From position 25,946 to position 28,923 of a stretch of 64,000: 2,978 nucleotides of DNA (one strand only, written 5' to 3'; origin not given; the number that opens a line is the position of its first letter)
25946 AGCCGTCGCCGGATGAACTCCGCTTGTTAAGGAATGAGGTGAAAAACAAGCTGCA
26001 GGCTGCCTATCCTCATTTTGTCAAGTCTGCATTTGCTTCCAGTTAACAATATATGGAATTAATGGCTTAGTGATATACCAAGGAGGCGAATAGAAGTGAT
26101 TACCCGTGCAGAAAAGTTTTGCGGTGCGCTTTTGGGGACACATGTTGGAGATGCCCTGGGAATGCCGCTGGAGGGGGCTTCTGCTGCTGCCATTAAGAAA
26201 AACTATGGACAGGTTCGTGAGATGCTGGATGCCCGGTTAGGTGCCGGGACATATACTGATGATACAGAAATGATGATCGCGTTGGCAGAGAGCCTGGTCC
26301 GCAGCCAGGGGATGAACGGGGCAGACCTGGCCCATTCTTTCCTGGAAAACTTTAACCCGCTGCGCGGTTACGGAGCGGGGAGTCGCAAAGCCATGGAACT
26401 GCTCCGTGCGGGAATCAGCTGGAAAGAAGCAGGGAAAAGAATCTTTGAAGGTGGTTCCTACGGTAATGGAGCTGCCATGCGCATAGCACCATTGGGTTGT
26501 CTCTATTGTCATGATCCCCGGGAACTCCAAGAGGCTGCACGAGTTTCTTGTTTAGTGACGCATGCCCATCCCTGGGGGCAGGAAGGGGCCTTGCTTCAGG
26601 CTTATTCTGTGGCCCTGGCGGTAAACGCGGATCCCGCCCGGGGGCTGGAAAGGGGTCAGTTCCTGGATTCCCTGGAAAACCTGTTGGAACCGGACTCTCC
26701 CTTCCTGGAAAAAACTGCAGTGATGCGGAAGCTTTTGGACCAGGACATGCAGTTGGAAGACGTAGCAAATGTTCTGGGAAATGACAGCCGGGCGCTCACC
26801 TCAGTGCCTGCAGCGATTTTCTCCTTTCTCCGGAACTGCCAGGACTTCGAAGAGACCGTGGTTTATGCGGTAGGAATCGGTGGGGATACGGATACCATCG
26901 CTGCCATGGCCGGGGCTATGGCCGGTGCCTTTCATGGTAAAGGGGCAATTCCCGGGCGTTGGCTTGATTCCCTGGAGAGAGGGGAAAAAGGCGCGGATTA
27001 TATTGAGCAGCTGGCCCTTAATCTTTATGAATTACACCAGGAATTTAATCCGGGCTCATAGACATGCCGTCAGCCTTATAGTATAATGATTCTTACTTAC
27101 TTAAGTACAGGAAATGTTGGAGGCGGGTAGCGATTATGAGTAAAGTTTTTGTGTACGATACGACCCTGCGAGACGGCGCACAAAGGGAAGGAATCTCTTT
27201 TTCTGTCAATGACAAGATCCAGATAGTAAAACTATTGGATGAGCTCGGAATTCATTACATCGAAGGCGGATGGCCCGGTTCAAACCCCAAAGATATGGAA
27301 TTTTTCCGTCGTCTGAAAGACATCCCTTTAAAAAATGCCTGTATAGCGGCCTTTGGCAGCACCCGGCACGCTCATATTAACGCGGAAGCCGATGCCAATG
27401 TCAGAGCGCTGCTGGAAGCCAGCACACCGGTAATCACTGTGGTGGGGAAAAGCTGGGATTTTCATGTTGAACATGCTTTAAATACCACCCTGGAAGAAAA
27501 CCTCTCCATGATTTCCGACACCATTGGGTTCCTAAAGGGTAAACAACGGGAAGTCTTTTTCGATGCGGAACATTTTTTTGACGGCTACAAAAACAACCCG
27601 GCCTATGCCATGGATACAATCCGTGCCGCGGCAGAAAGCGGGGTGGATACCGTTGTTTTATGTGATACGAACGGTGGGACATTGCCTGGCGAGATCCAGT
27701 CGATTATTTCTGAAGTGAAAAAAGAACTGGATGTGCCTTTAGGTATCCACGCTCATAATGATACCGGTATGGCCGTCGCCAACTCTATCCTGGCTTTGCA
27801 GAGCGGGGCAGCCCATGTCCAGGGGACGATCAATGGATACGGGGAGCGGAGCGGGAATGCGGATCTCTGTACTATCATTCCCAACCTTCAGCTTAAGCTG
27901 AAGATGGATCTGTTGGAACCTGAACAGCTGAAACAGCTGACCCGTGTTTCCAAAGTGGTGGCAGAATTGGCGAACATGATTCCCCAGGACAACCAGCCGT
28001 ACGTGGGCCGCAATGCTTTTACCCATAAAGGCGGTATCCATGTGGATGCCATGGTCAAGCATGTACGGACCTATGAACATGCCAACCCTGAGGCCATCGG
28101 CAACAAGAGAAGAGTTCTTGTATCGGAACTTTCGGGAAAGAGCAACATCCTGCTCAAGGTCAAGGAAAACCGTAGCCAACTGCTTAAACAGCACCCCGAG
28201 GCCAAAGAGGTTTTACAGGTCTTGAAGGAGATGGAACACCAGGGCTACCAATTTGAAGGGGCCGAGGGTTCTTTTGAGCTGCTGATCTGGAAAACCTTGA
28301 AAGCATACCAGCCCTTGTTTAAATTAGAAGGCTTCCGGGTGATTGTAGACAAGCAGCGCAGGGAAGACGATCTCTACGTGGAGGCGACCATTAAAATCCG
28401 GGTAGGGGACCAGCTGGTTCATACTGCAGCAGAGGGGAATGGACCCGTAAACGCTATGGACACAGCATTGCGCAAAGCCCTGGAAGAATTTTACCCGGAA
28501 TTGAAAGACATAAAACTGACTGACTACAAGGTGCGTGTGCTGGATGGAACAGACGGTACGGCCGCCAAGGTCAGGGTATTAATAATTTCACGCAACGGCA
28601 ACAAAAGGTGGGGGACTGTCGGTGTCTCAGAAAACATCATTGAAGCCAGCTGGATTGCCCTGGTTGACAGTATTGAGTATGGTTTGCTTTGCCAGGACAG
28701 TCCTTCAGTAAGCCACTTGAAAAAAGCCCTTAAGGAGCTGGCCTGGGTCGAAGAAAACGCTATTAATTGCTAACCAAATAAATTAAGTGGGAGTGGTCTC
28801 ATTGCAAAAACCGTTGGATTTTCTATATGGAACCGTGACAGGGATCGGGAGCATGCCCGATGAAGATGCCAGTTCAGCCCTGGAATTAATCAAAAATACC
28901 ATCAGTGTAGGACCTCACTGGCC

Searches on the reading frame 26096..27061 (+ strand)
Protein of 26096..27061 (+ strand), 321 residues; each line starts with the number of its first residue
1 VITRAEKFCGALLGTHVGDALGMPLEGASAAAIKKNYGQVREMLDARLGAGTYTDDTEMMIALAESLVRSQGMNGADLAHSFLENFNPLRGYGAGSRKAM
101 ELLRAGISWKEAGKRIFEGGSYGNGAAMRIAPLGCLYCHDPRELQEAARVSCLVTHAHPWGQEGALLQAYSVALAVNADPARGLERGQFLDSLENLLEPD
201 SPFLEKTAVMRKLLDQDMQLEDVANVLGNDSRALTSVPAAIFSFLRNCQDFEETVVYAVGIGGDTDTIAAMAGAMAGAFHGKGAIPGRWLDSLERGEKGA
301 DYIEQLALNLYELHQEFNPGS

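Call 5: search_protein_families(library=pfam, proteins=[window:26096-27061:+])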
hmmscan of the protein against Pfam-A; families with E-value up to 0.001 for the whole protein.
window:26096-27061:+ (321 aa): 1 family
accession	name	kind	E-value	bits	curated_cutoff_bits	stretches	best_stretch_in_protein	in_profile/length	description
PF03747.19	ADP_ribosyl_GH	-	4.7e-72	243.5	26.2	1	10-287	1-286/287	ADP-ribosylglycohydrolase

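Call 31: search_protein_families(library=ncbifam, proteins=[window:26096-27061:+], max_evalue=0.01)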
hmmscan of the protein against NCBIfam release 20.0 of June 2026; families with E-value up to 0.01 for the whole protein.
window:26096-27061:+ (321 aa): 2 families
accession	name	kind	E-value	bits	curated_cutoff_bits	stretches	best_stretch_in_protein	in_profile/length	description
TIGR02662.1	dinitro_DRAG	equivalog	3.7e-30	105.1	337.05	2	8-175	5-172/287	ADP-ribosyl-[dinitrogen reductase] hydrolase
NF041672.1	ADPriboarghdlase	equivalog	2.8e-20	72.4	490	2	6-177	68-242/361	ADP-ribosylarginine hydrolase Tri1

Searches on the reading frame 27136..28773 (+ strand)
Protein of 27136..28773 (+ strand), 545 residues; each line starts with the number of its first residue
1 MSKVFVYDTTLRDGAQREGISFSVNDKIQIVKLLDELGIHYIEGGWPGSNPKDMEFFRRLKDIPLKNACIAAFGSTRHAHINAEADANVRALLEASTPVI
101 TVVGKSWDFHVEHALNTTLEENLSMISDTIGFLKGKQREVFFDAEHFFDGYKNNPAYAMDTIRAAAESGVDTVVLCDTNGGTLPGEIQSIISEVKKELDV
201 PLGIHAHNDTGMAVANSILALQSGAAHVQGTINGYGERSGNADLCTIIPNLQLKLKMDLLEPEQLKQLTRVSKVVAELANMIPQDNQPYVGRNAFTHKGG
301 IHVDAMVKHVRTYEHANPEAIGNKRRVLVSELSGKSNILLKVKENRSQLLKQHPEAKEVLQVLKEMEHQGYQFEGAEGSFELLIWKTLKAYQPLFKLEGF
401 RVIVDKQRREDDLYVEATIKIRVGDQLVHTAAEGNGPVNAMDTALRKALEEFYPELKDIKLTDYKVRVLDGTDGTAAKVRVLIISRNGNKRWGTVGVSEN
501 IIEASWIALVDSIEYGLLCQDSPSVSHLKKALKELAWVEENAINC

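Call 5: search_protein_families(library=pfam, proteins=[window:27136-28773:+])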
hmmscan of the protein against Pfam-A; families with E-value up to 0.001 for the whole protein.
window:27136-28773:+ (545 aa): 3 families
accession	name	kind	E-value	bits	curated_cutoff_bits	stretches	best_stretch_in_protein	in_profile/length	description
PF00682.25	HMGL-like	-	2.3e-50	171.8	29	1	6-275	4-260/260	HMGL-like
PF08502.15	LeuA_dimer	-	3.7e-27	95.2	24.9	1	376-515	3-129/131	LeuA allosteric (dimerisation) domain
PF22617.1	HCS_D2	-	5.9e-15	55.9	27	1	290-369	2-80/82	Homocitrate synthase post-HMGL domain-like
